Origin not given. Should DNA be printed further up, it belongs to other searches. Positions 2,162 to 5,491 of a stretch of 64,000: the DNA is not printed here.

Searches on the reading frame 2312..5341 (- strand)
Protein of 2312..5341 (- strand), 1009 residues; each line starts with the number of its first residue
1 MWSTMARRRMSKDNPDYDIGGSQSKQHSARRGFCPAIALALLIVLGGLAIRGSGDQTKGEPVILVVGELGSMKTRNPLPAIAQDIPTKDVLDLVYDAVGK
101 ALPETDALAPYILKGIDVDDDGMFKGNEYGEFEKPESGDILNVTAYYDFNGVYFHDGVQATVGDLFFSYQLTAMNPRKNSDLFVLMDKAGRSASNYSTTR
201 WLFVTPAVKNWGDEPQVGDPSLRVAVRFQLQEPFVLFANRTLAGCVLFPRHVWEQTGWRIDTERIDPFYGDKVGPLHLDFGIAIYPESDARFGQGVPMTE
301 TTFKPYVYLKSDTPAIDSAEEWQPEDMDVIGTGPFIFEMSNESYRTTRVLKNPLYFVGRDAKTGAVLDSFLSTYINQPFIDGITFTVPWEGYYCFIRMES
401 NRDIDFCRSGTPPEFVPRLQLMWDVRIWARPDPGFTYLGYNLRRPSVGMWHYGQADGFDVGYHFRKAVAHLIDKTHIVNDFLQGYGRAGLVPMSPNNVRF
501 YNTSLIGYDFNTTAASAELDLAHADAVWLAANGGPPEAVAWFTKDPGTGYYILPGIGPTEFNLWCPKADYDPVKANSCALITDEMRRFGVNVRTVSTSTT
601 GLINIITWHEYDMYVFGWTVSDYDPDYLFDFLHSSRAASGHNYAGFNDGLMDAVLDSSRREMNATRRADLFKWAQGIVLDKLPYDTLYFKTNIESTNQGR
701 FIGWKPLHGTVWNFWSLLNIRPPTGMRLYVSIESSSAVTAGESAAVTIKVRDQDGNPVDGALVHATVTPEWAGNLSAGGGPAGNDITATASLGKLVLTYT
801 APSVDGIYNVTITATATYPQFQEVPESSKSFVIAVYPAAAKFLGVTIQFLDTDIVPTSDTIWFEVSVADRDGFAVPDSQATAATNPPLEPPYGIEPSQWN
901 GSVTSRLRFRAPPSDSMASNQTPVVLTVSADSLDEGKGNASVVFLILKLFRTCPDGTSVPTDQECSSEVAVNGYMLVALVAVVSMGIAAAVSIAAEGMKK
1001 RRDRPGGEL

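Call 16: search_protein_families(library=pfam, proteins=[window:2312-5341:-], max_evalue=0.001)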
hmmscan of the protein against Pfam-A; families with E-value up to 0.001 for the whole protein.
window:2312-5341:- (1009 aa): 1 family
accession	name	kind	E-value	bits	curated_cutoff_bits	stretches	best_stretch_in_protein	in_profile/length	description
PF00496.27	SBP_bac_5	-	1.2e-24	87.6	32.4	1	151-637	26-365/368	Bacterial extracellular solute-binding proteins, family 5 Middle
